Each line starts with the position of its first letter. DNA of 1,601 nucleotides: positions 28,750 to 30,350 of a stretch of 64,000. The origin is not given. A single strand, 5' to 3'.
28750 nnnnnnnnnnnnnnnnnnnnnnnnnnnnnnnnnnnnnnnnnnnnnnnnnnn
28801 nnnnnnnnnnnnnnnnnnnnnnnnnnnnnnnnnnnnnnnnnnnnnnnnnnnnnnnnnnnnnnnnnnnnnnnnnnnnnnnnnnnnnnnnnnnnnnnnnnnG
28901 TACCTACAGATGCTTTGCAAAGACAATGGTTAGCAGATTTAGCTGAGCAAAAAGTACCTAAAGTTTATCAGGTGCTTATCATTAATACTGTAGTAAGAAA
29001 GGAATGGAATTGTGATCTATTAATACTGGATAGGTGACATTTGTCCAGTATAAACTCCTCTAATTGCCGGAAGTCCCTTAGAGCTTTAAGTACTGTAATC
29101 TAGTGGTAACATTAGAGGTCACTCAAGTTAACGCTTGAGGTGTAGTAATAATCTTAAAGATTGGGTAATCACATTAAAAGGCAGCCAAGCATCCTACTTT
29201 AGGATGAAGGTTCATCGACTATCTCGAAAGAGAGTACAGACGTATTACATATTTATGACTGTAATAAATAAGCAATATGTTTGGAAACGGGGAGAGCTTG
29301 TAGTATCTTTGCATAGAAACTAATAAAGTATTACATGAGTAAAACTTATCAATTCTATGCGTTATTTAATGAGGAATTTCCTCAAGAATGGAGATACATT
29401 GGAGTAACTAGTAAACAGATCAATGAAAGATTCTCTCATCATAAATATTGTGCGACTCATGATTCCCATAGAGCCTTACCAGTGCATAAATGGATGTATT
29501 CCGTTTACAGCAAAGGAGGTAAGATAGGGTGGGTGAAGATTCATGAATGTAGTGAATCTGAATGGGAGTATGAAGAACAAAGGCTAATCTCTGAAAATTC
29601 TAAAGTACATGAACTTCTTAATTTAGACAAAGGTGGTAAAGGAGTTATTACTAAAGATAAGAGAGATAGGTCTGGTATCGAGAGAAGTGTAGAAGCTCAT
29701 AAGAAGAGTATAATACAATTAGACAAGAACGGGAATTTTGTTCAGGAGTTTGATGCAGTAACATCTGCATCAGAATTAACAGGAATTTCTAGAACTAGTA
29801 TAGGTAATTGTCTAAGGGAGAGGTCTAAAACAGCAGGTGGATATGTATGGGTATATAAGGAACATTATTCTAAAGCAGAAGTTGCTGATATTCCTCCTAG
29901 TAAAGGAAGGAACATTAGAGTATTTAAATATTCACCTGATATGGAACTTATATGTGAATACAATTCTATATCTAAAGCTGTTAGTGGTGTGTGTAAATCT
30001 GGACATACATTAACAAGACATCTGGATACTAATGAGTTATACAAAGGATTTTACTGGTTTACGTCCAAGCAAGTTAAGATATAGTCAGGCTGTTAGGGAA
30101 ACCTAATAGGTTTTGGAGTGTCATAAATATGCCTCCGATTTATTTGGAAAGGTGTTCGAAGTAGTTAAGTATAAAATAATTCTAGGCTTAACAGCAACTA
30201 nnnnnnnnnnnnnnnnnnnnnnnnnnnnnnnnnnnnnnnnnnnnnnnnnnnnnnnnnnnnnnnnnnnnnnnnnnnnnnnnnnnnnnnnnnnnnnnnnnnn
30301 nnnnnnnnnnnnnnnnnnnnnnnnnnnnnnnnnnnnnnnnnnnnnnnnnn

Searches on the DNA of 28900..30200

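Call 17: search_rna_families(source=window, start=28900, end=30200, threshold=evalue, max_evalue=10, show_alignments=2)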
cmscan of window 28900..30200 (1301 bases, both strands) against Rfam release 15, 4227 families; matches with E-value up to 10: 4.
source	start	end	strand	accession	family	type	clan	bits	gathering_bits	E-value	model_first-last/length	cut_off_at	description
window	30074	30106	+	RF00028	Intron_gpI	Intron;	-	17.7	50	0.097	219-251/253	no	Group I catalytic intron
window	30076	30161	+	RF01405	STnc490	Gene; sRNA;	-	16.2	56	2.2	1-124/124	no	STnc490 Hfq binding RNA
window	29529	29596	+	RF01139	sR2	Gene; snRNA; snoRNA; CD-box;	-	13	42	5.8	1-57/57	no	Small nucleolar RNA sR2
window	29862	29969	+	RF00619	U6atac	Gene; snRNA; splicing;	CL00009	12.3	33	3.2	1-126/126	no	U6atac minor spliceosomal RNA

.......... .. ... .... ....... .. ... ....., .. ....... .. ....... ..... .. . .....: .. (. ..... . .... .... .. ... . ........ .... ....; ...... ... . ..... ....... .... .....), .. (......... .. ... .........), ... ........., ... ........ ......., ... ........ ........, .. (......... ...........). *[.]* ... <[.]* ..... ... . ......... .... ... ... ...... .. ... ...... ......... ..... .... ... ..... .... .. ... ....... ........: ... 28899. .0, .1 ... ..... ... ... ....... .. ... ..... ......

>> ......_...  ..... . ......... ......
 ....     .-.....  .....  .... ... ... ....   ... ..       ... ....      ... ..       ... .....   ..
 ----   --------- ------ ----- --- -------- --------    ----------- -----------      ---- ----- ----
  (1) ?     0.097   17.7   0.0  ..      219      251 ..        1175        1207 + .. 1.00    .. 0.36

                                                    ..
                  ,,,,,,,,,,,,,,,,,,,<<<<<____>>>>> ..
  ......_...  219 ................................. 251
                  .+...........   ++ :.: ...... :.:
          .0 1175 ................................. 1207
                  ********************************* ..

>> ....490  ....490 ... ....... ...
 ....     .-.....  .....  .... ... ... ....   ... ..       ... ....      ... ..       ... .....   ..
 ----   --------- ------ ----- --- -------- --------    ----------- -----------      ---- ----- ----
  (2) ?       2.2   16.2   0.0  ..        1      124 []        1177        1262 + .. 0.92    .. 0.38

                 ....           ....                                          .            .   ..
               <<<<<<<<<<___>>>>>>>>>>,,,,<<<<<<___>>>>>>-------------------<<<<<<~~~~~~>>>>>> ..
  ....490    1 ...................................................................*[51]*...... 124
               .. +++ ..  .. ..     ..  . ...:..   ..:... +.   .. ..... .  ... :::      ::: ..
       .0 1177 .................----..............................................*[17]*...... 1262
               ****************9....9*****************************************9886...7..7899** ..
